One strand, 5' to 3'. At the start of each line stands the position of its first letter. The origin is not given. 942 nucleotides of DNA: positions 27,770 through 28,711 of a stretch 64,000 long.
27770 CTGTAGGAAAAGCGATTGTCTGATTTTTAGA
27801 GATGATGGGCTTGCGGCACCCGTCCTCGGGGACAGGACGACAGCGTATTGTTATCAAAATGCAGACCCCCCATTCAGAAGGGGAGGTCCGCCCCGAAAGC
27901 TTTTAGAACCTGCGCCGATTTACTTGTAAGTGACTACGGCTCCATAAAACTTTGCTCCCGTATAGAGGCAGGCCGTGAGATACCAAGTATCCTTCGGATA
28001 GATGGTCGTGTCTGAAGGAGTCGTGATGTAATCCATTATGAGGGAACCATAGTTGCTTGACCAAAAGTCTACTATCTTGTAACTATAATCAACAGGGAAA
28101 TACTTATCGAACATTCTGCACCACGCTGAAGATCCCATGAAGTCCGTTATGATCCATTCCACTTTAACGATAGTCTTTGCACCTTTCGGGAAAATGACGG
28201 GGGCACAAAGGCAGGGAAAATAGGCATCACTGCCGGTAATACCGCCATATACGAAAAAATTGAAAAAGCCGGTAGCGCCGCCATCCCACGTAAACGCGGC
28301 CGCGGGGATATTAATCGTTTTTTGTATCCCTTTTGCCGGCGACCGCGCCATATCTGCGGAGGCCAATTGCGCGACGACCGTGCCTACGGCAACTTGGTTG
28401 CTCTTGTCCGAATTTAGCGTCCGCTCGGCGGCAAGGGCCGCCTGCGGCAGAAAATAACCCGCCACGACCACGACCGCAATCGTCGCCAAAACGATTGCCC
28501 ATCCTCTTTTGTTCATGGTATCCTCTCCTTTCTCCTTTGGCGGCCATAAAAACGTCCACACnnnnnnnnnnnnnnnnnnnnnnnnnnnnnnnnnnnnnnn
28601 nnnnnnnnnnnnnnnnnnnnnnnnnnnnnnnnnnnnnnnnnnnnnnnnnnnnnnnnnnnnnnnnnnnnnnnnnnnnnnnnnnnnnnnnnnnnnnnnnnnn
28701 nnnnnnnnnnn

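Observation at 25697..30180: Lower-GC decayed islet with integrase remnant, internally deleted permease and tandem partial gene duplication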

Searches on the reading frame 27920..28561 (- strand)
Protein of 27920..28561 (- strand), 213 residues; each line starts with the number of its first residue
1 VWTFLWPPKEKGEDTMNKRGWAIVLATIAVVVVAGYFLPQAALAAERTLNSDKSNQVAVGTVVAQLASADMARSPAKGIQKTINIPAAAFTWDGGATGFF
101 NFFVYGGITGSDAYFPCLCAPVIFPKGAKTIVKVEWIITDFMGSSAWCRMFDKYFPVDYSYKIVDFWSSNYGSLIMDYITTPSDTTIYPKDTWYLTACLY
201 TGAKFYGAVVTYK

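Call 3: search_protein_families(library=pfam, proteins=[window:27920-28561:-], max_evalue=0.01)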
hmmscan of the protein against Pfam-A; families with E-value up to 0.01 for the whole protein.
window:27920-28561:- (213 aa): 0 families

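Call 11: find_encoding_contigs(protein=window:27920-28516:-, flank=10000, max_places=10)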
Protein window:27920-28516:- (198 aa): 1 contig read that carries it; 1 place shown.
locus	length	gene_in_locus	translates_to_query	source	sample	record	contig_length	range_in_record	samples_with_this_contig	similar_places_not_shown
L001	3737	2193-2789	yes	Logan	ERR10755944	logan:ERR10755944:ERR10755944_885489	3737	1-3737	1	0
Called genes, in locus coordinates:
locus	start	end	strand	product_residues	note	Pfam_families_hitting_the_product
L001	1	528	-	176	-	?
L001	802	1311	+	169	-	PF00324:AA_permease (weak)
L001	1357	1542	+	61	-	-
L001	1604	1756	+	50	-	-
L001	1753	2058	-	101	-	-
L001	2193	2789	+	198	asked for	-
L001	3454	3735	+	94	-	?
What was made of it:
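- Gene callers predict ORFs for them (call 11).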

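Call 13: find_homologous_proteins(query=window:27920-28516:-, max_evalue=0.001)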
Query window:27920-28516:- (198 aa): 3 proteins with E <= 0.001 among 1121 candidates.
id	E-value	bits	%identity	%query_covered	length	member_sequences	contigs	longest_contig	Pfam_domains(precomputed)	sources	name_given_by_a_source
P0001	3.2e-129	447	100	100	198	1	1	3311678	-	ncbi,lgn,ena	-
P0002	8.2e-36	142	46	100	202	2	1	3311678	-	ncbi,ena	-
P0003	1.6e-10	59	30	100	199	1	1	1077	-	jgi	jgi:hypothetical protein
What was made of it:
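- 27920..28516 (-): Intact gene P0001: a 198-aa exported protein with a signal peptide and a ~135-aa jelly-roll beta-sandwich, from an unnamed family. Word-index search: 3 proteins (call 13).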

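Call 14: find_encoding_contigs(protein=P0002, flank=10000, max_places=6)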
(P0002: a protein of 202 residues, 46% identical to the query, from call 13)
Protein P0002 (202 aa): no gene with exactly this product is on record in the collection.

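Call 24: list_cluster_members(proteins=[P0001, P0002, P0003])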
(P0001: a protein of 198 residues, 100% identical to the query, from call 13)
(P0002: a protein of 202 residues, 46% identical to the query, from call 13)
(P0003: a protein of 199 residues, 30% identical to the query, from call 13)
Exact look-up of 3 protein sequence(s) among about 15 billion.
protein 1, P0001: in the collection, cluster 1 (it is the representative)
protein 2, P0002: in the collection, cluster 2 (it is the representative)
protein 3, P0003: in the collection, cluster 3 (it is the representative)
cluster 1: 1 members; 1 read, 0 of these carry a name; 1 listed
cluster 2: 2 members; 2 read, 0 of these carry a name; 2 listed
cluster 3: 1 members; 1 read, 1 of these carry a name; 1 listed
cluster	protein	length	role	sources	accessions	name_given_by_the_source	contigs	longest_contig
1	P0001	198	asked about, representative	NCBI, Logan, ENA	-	-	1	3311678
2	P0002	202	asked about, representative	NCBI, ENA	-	-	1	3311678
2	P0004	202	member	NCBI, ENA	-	-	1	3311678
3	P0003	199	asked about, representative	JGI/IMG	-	hypothetical protein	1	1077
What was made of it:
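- P0002 and P0004 are further intact copies, apparently on the same 3,311,678-nt contig (calls 13, 24).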

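Call 26: find_encoding_contigs(protein=P0004, flank=10000, max_places=6)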
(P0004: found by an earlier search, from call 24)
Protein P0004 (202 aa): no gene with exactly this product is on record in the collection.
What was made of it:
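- The source locus in this genome (P0002/P0004 next to accB) could not be read (calls 14, 26).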

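Call 44: predict_structure(alignment_id=A2)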
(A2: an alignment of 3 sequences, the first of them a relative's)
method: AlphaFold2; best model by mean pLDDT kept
length: 198 residues; sequences in the alignment: 3
mean_pLDDT: 58.2   pTM: 0.57
mean pLDDT of the five models: 58.2, 56.1, 56.0, 53.2, 49.5
residues with pLDDT >= 90: 0; 70-90: 64; 50-70: 64; < 50: 70
segments of 3 or more residues with pLDDT < 50: 14-16, 23-62, 80-82, 141-146, 154-160
pLDDT, mean of each block of 10 residues (from residue 1): 51 48 41 36 40 38 70 69 52 63 79 75 64 66 49 48 55 69 75 79
secondary structure, 60 per line:
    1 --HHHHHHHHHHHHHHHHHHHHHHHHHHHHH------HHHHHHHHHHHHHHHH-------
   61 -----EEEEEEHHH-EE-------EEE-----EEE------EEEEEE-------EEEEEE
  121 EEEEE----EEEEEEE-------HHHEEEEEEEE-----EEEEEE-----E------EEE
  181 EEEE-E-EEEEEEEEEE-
elements in order: H3-31 H38-53 E66-71 E85-87 E93-95 E102-107 E115-125 E130-136 E147-154 E160-165 E178-184 E188-197
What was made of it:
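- Tried and rejected: The first AlphaFold2 model, built from 3 sequences, was too poor (pLDDT 58) and was not used (call 44).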

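Call 46: search_protein_representatives(alignment_id=A2)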
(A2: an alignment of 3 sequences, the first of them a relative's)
Query: 3 sequences, 203 profile positions. Proteins with E-value up to 0.001 (for the whole library): 162; up to 1e-10: 35; up to 1e-30: 8. The best 150 are listed.
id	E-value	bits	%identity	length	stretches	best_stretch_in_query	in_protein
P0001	9.1e-100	348.9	-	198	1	1-203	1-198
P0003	7.0e-85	300.3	-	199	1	1-203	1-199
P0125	1.4e-77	276.4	-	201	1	1-203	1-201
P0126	8.6e-39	149.8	-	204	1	1-202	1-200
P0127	2.5e-33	132.0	-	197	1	1-203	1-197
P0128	4.7e-33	131.1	-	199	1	1-203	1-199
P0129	4.9e-32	127.7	-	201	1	2-202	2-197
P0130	1.5e-31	126.1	-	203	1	1-202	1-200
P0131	6.5e-30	120.8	-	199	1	1-203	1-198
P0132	5.6e-29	117.8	-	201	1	1-202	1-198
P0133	8.8e-28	113.8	-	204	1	1-203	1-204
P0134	3.2e-25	105.5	-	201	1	8-203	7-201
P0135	6.3e-25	104.5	-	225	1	5-203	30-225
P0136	5.8e-22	94.8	-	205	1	2-203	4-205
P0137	2.7e-21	92.7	-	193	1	16-203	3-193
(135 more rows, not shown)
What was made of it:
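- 27920..28516 (-): Exhaustive profile search: 162 cluster representatives at E<=1e-3 (call 46).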

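Call 48: search_protein_families(library=pfam, alignment_id=A3, max_evalue=0.01)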
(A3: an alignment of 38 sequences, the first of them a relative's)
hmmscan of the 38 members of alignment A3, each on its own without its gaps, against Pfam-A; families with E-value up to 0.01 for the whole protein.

A. member 1, P0001 (198 aa): 0 families

B. families by the number of members that match (of 38 scanned): 0 families

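Call 51: find_homologous_proteins(query=A3, max_evalue=0.001)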
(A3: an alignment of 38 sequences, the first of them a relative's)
Query A3 (38 sequences) (198 aa, profile of the alignment): 6 proteins with E <= 0.001 among 8000 candidates.
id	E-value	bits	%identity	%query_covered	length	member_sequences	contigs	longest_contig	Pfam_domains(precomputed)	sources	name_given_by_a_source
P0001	2.0e-59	218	100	100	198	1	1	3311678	-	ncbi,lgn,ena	-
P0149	1.1e-58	216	28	93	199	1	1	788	-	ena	-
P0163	8.4e-40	154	28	56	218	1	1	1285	-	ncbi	-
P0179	6.6e-36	142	49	22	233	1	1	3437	-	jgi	jgi:hypothetical protein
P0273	1.1e-20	92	25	65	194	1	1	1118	-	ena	-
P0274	3.9e-19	87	33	33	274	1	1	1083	-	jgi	jgi:hypothetical protein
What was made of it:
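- Tried and rejected: The word-index profile search for the family was unproductive, 6 hits on short contigs (call 51).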

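Call 52: find_encoding_contigs(protein=P0125, flank=10000, max_places=4)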
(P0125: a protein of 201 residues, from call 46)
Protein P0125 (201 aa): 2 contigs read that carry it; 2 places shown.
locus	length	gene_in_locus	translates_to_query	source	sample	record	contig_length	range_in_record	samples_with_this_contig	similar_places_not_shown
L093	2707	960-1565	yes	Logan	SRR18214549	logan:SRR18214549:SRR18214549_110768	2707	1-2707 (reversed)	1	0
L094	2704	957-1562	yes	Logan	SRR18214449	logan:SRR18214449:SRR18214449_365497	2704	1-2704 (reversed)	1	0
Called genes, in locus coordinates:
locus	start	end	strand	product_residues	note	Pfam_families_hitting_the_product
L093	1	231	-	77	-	?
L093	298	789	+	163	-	-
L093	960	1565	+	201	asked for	-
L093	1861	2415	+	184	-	PF00364:Biotin_lipoyl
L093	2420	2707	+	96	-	?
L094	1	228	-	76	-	?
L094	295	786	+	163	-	-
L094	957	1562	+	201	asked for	-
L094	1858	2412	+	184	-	PF00364:Biotin_lipoyl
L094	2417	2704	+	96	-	?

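Call 53: find_encoding_contigs(protein=P0126, flank=10000, max_places=4)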
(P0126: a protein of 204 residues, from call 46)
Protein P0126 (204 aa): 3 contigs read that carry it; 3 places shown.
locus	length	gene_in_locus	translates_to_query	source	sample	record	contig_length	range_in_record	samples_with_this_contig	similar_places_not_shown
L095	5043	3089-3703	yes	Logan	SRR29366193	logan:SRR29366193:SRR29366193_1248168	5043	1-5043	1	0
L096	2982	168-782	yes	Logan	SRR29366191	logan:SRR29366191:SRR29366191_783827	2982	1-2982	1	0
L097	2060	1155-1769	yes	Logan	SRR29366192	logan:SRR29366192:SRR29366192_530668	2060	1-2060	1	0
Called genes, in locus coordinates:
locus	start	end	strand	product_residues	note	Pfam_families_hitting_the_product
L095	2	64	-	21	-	?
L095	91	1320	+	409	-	PF04389:Peptidase_M28, PF01546:Peptidase_M20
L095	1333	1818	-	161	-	PF17200:sCache_2, PF08269:dCache_2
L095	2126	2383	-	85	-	PF07883:Cupin_2 (faint)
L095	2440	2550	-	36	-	-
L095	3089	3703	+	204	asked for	-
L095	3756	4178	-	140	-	PF00472:RF-1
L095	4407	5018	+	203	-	-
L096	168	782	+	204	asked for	-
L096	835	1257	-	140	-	PF00472:RF-1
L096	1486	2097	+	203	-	-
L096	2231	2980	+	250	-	?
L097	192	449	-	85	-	PF07883:Cupin_2 (faint)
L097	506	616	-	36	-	-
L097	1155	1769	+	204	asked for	-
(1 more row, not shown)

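Call 57: search_protein_families(library=ncbifam, proteins=[window:27920-28516:-], max_evalue=0.01)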
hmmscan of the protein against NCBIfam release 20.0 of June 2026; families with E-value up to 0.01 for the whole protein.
window:27920-28516:- (198 aa): 0 families
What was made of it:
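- On Carbohydrate-binding modules (CBM6/29/35-like): No Pfam or NCBIfam match for any of 38 family members (calls 48, 57).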

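Call 61: predict_structure(alignment_id=A3)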
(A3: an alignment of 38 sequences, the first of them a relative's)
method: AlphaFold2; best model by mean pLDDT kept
length: 198 residues; sequences in the alignment: 38
mean_pLDDT: 85.3   pTM: 0.73
mean pLDDT of the five models: 85.3, 85.2, 85.0, 84.2, 84.1
residues with pLDDT >= 90: 117; 70-90: 47; 50-70: 27; < 50: 7
segments of 3 or more residues with pLDDT < 50: 30-35
pLDDT, mean of each block of 10 residues (from residue 1): 72 81 56 50 81 63 77 95 89 89 97 97 94 96 95 93 96 97 96 96
secondary structure, 60 per line:
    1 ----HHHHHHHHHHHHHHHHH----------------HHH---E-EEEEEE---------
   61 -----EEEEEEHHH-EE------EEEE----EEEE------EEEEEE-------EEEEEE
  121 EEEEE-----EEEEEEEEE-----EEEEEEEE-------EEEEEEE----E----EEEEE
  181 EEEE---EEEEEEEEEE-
elements in order: H5-21 E46-51 E66-71 E84-87 E92-95 E102-107 E115-125 E131-139 E145-152 E160-166 E176-184 E188-197
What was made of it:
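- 27920..28516 (-): AlphaFold2 model pLDDT 85, pTM 0.73 (call 61).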

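Call 63: fold_search(model_id=the predicted structure, library=pdb)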
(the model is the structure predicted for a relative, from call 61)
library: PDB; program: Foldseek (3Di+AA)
matches with E <= 10: 1722; with E <= 0.001: 5
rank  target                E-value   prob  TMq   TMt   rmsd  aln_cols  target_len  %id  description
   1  7qx5                  6.6e-04  1.00  0.46  0.16   5.7       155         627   10  mosquitocidal Cry11Aa-Y449F determined at pH 7 from naturally-occurring nanocrystals by Serial femtosecond crystallograp (released 2022-07-27)
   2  1w90_B                7.3e-04  1.00  0.33  0.42   7.9       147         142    7  CBM29-2 mutant D114A: Probing the Mechanism of Ligand Recognition by Family 29 Carbohydrate Binding Modules (released 2005-03-18)
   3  1gwk_A                7.3e-04  1.00  0.33  0.42   8.0       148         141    7  Carbohydrate binding module family29 (released 2003-03-20)
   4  3zm8_A                8.1e-04  1.00  0.35  0.18  10.1       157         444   11  Crystal structure of Podospora anserina GH26-CBM35 beta-(1,4)- mannanase (released 2013-04-17)
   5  1w8w_B                9.0e-04  1.00  0.35  0.46   7.8       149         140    8  CBM29-2 mutant Y46A: Probing the Mechanism of Ligand Recognition by Family 29 Carbohydrate Binding Modules (released 2005-03-22)
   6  7zvo                  1.0e-03  1.00  0.45  0.63   4.4       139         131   13  Structure of CBM BT0996-C from Bacteroides thetaiotaomicron (released 2023-02-08)
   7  1gwk_B                1.0e-03  1.00  0.33  0.41   8.0       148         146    7  Carbohydrate binding module family29 (released 2003-03-20)
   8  7r1e_B                1.2e-03  1.00  0.44  0.16   5.7       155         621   11  Mosquitocidal Cry11Ba determined at pH 10.4 from naturally-occurring nanocrystals by Serial femtosecond crystallograph (released 2022-07-27)
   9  7r1e_A                1.3e-03  1.00  0.44  0.16   5.9       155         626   11  Mosquitocidal Cry11Ba determined at pH 10.4 from naturally-occurring nanocrystals by Serial femtosecond crystallograph (released 2022-07-27)
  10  5fui                  1.7e-03  1.00  0.40  0.58   5.0       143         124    8  Crystal structure of the C-terminal CBM6 of LamC a marine laminarianse from Zobellia galactanivorans (released 2016-03-02)
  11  1w8z_A                1.8e-03  1.00  0.40  0.51   5.2       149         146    6  CBM29-2 mutant K85A: Probing the Mechanism of Ligand Recognition by Family 29 Carbohydrate Binding Modules (released 2005-03-22)
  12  3nru_B                1.8e-03  1.00  0.37  0.44  13.4       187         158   13  Ligand binding domain of EPHA7 (released 2010-12-08)
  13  7qyd_A                2.1e-03  1.00  0.45  0.16   5.8       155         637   11  mosquitocidal Cry11Ba determined at pH 6.5 from naturally-occurring nanocrystals by Serial femtosecond crystallography (released 2022-07-27)
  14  1w90_A                2.1e-03  1.00  0.40  0.49   5.2       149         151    6  CBM29-2 mutant D114A: Probing the Mechanism of Ligand Recognition by Family 29 Carbohydrate Binding Modules (released 2005-03-18)
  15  3nru_I                2.4e-03  1.00  0.44  0.52   5.3       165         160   11  Ligand binding domain of EPHA7 (released 2010-12-08)
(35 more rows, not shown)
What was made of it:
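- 27920..28516 (-): Foldseek matches to CBM6/29/35/86, BT0996-C and Cry11, target TM up to 0.63 (call 63).
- Closest known: Carbohydrate-binding-module-like jelly-roll domains. Same: Foldseek E is about 1e-3, and target-normalised TM is 0.4-0.63 (call 63).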

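Call 76: find_related_loci(query=A2, collection=viral_contigs, flank=8000)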
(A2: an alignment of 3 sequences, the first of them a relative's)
Query A2 (198 aa) in viral_contigs; peptide patterns used: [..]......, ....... (x = any residue, [..] = any of these).
160 stretches matched a pattern, but none encodes a relative of the query by tblastn (E <= 1e-3).
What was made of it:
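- No family member is found in IMG/VR viral contigs (call 76).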

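Call 78: find_encoding_contigs(protein=P0131, flank=10000, max_places=3)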
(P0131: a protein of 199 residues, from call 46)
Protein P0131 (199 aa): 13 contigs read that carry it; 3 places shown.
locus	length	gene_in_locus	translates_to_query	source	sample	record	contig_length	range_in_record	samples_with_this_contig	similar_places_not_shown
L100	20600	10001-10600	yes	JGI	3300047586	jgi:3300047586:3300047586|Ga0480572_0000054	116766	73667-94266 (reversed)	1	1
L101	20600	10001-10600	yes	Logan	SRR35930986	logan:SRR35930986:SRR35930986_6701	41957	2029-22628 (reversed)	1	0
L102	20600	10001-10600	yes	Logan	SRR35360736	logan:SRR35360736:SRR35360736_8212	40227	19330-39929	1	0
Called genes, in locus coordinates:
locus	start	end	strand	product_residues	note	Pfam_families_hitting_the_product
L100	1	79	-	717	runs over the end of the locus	PF01432:Peptidase_M3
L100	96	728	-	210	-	PF00293:NUDIX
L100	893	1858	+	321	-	-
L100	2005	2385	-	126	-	-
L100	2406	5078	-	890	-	PF19313:DUF5916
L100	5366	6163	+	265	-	PF02567:PhzC-PhzF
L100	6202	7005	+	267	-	PF02274:ADI (faint), PF19420:DDAH_eukar (faint)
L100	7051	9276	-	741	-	PF03971:IDH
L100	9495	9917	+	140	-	PF00486:Trans_reg_C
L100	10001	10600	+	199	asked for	-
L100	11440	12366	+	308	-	PF07494:Reg_prop (faint)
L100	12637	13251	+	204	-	-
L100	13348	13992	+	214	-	PF00990:GGDEF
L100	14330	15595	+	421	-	PF01566:Nramp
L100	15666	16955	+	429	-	PF03448:MgtE_N, PF00571:CBS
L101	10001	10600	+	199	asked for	-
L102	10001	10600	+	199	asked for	-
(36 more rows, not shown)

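Call 79: find_encoding_contigs(protein=P0132, flank=10000, max_places=3)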
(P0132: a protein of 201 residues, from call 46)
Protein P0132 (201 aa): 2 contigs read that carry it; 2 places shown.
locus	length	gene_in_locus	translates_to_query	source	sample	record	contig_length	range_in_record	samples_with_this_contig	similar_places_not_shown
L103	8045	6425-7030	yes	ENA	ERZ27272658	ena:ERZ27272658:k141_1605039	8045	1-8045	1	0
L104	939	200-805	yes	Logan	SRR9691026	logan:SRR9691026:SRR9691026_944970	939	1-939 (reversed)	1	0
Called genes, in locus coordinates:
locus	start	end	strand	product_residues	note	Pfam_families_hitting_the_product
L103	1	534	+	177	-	?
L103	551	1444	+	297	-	PF00809:Pterin_bind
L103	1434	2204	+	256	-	PF19293:CdaA_N, PF02457:DAC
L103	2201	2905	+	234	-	PF07949:YbbR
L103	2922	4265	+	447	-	PF02878:PGM_PMM_I, PF02879:PGM_PMM_II, PF02880:PGM_PMM_III, PF00408:PGM_PMM_IV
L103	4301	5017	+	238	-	PF03740:PdxJ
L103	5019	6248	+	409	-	PF04389:Peptidase_M28, PF01546:Peptidase_M20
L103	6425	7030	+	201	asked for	-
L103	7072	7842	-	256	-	PF00106:adh_short, PF08659:KR, PF01370:Epimerase (faint), PF13561:adh_short_C2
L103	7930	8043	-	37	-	?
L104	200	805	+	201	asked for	-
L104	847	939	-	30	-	?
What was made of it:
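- Family genes elsewhere are ordinary chromosomal genes (calls 52, 53, 78, 79).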

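Call 82: search_protein_families(library=phrogs, proteins=[window:27920-28516:-], max_evalue=0.01)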
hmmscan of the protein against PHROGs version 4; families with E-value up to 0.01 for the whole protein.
window:27920-28516:- (198 aa): 0 families

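Call 83: search_protein_families(library=padloc, proteins=[window:27920-28516:-], max_evalue=0.01)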
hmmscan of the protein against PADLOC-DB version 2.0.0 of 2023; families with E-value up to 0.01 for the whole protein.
window:27920-28516:- (198 aa): 0 families
